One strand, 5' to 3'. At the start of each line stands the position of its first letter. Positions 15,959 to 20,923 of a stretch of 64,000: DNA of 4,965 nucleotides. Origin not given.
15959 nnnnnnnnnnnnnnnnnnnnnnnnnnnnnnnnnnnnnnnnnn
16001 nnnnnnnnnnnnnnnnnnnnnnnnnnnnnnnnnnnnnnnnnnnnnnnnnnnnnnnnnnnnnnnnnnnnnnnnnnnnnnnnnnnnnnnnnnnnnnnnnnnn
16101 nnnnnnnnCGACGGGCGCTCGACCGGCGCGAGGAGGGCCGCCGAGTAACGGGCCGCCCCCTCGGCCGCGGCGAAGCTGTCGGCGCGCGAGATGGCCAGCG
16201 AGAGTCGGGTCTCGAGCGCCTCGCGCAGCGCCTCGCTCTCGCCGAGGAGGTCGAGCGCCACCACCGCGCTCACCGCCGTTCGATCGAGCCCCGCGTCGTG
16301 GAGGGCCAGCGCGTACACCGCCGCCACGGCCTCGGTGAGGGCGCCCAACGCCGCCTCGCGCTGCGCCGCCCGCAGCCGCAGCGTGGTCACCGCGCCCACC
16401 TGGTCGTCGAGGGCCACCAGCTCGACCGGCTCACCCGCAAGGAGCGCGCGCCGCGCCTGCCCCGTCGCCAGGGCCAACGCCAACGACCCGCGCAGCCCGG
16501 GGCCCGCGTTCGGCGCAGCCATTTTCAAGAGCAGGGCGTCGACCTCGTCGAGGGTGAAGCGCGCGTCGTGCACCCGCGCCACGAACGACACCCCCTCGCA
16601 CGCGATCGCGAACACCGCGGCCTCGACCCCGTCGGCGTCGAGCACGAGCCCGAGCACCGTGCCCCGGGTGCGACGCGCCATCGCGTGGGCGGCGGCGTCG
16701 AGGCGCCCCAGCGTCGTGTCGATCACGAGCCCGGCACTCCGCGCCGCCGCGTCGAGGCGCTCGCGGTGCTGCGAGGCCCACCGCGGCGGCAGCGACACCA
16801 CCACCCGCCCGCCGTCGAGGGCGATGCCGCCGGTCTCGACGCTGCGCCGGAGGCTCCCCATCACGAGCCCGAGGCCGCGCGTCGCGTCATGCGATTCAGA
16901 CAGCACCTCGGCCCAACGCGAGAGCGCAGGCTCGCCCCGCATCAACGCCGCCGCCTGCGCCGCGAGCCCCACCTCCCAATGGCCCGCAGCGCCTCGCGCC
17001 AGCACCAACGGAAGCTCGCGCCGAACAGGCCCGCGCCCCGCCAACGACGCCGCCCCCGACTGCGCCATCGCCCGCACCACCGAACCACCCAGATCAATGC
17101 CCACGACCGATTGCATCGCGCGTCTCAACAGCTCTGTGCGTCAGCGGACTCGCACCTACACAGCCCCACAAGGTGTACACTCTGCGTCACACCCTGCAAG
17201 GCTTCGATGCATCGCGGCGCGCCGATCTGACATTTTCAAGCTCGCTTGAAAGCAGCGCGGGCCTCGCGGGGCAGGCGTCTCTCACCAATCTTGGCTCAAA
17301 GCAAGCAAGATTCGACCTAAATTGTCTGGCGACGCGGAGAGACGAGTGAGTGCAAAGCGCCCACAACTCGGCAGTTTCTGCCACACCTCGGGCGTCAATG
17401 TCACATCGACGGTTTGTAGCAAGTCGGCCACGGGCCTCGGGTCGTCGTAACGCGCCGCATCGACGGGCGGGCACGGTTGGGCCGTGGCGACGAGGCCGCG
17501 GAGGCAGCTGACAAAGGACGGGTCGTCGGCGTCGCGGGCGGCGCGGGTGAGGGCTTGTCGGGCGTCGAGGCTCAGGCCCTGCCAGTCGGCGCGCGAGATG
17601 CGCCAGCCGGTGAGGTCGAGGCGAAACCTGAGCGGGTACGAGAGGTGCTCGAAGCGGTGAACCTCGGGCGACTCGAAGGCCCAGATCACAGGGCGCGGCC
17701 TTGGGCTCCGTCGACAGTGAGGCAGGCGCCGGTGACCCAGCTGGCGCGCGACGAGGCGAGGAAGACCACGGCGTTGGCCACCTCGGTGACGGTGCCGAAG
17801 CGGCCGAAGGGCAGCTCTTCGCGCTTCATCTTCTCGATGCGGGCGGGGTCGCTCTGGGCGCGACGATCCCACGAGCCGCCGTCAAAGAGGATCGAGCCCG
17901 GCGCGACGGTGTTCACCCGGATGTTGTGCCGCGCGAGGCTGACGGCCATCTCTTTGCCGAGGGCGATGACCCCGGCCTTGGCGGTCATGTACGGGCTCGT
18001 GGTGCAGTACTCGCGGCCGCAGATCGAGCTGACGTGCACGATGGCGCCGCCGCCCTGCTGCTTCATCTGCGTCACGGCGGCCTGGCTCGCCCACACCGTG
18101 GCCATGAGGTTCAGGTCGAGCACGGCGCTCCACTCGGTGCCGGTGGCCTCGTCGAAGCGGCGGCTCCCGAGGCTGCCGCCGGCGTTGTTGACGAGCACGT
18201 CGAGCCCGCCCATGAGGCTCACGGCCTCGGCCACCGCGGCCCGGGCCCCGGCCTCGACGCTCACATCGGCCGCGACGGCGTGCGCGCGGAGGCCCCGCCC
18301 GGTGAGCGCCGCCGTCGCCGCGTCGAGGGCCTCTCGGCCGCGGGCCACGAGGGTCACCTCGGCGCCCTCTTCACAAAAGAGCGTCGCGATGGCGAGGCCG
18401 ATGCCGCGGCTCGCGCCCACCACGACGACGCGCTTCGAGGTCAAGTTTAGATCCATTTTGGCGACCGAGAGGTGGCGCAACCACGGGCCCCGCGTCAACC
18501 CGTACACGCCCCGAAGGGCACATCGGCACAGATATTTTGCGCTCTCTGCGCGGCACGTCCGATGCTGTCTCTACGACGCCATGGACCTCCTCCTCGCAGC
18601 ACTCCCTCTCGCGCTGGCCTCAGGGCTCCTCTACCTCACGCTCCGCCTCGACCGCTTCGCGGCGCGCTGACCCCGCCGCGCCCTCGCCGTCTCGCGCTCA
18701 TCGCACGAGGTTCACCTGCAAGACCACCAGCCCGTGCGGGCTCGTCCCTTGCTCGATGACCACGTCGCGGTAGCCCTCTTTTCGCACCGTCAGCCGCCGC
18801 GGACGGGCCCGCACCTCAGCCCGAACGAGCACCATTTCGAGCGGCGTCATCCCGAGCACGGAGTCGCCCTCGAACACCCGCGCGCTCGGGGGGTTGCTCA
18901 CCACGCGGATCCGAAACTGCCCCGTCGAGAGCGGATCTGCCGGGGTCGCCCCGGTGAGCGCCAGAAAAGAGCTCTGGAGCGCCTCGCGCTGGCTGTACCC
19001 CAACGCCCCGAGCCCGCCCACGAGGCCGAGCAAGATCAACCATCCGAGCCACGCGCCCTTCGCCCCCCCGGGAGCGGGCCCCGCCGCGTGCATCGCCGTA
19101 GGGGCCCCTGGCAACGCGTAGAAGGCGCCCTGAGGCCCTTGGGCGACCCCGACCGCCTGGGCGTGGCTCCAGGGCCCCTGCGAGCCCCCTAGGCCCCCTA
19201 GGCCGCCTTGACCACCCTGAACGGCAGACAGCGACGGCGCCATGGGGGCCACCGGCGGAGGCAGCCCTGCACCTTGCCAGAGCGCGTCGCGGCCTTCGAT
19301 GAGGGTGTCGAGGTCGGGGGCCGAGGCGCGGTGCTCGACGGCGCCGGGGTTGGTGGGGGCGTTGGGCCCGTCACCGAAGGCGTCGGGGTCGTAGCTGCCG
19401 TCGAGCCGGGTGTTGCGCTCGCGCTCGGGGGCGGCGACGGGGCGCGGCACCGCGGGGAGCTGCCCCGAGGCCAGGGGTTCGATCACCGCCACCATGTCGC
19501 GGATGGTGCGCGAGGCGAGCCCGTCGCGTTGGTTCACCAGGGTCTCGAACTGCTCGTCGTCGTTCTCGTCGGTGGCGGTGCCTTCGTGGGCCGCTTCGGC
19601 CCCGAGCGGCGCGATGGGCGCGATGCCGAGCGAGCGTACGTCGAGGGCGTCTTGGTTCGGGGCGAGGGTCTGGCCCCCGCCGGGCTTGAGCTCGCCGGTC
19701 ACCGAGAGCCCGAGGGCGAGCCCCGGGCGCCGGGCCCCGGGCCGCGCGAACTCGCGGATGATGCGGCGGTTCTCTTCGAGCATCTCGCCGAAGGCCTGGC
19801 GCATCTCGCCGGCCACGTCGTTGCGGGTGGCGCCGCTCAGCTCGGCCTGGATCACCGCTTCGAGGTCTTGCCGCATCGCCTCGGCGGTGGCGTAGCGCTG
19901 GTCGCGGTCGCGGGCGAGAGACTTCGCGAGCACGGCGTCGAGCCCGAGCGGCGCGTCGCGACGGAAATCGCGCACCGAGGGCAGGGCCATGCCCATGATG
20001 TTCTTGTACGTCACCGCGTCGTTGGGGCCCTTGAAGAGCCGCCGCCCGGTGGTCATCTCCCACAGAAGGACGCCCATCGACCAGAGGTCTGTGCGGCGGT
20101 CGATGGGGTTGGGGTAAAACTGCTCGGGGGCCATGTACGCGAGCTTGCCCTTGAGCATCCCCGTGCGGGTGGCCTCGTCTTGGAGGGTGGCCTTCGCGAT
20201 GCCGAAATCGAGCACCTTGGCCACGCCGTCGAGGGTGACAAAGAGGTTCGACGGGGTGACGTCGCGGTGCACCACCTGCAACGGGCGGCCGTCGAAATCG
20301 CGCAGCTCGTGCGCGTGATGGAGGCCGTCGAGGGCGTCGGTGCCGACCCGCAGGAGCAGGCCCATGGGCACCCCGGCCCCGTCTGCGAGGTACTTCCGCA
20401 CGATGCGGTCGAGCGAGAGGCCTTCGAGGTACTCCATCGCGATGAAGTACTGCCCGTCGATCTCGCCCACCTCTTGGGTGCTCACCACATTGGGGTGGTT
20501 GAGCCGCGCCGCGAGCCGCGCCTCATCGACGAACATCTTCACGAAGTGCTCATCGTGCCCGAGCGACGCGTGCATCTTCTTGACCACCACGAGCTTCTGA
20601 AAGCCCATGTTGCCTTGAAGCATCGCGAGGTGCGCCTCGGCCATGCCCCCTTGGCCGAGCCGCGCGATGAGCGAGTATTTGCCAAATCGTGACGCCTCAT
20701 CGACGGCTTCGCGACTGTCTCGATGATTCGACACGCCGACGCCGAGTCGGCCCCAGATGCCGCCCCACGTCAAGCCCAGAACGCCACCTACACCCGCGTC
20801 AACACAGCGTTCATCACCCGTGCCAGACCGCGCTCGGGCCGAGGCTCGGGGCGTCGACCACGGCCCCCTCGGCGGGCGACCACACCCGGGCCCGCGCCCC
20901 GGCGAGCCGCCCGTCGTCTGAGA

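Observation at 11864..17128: Tandem paralogous genes fusing an Hsp70/actin-like ATPase to a C-terminal region with a degenerate J-like domain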

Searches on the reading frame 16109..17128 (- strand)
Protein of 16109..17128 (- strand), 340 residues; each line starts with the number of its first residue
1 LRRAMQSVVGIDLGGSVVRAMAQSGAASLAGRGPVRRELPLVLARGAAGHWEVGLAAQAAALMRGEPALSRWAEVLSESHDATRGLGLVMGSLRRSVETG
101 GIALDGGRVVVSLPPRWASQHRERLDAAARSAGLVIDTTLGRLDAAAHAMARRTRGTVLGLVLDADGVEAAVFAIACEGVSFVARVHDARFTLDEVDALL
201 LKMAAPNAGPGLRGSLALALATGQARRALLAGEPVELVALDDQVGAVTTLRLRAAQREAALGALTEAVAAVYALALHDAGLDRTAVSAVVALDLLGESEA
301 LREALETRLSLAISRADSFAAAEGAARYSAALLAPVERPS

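Call 19: predict_structure(protein=window:16109-17128:-)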
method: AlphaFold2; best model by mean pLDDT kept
length: 340 residues; sequences in the alignment: 1
mean_pLDDT: 38.4   pTM: 0.25
mean pLDDT of the five models: 38.4, 37.3, 34.5, 33.9, 33.9
residues with pLDDT >= 90: 0; 70-90: 0; 50-70: 11; < 50: 329
segments of 3 or more residues with pLDDT < 50: 1-49, 51-57, 59-125, 127-298, 311-340
pLDDT, mean of each block of 10 residues (from residue 1): 26 33 39 36 36 46 45 40 40 43 38 42 45 37 35 30 27 32 32 32 32 40 45 43 30 43 46 40 34 42 52 45 45 37
secondary structure, 60 per line:
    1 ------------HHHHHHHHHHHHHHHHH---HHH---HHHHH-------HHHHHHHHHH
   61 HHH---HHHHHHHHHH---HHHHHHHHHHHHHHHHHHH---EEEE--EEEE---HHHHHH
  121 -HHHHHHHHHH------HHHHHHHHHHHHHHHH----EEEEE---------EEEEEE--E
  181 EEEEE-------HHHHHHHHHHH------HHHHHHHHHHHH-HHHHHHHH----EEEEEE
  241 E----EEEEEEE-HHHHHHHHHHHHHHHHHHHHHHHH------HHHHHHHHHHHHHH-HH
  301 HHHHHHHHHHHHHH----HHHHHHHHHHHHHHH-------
elements in order: H13-29 H39-43 H51-63 H67-76 H80-98 E102-105 E108-111 H115-120 H122-131 H138-153 E158-162 E172-177 E180-185 H193-203 H210-221 H223-230 E235-241 E246-252 H254-277 H284-297 H299-314 H319-333

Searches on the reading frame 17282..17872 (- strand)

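Call 12: search_protein_families(library=pfam, proteins=[window:17282-17872:-], max_evalue=0.001)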
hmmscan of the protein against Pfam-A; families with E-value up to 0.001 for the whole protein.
window:17282-17872:- (196 aa): 1 family
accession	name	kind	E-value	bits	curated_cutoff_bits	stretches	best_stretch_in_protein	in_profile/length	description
PF09655.15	Nitr_red_assoc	-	5.4e-11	43.5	25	1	64-192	2-141/144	Conserved nitrate reductase-associated protein (Nitr_red_assoc)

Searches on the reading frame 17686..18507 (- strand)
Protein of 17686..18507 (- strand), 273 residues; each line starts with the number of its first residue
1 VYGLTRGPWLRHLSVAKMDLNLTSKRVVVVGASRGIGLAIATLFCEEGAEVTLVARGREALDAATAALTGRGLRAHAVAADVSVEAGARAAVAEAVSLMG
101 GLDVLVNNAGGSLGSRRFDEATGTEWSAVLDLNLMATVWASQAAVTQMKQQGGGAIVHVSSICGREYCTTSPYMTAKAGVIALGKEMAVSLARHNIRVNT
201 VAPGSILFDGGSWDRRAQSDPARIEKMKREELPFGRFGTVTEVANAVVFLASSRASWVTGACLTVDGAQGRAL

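Call 12: search_protein_families(library=pfam, proteins=[window:17686-18507:-], max_evalue=0.001)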
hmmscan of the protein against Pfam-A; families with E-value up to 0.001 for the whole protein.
window:17686-18507:- (273 aa): 5 families
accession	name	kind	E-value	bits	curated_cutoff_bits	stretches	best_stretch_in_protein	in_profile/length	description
PF13561.12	adh_short_C2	-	3.7e-51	174.4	27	1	31-267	1-233/236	Enoyl-(Acyl carrier protein) reductase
PF00106.31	adh_short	-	6.5e-48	163.2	26.6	1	25-206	1-182/195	short chain dehydrogenase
PF08659.16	KR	-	1.6e-07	31.8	22.6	1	27-163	3-138/180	KR domain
PF02882.25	THF_DHG_CYH_C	-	4.1e-05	23.4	27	1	16-63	28-75/160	Tetrahydrofolate dehydrogenase/cyclohydrolase, NAD(P)-binding domain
PF07992.20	Pyr_redox_2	-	0.00026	20.9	26.1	1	17-90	135-206/291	Pyridine nucleotide-disulphide oxidoreductase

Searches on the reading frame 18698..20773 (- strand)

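Call 12: search_protein_families(library=pfam, proteins=[window:18698-20773:-], max_evalue=0.001)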
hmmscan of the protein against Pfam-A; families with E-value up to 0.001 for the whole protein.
window:18698-20773:- (691 aa): 3 families
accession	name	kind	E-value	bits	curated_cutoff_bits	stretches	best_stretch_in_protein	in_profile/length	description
PF00069.31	Pkinase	-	6.5e-34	118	31.7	1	33-302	1-260/263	Protein kinase domain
PF07714.23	PK_Tyr_Ser-Thr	-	6.6e-27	94.9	23.1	1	35-260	3-218/258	Protein tyrosine and serine/threonine kinase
PF01636.29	APH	-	8.4e-06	26.1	23.2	0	162-193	165-197/239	Phosphotransferase enzyme family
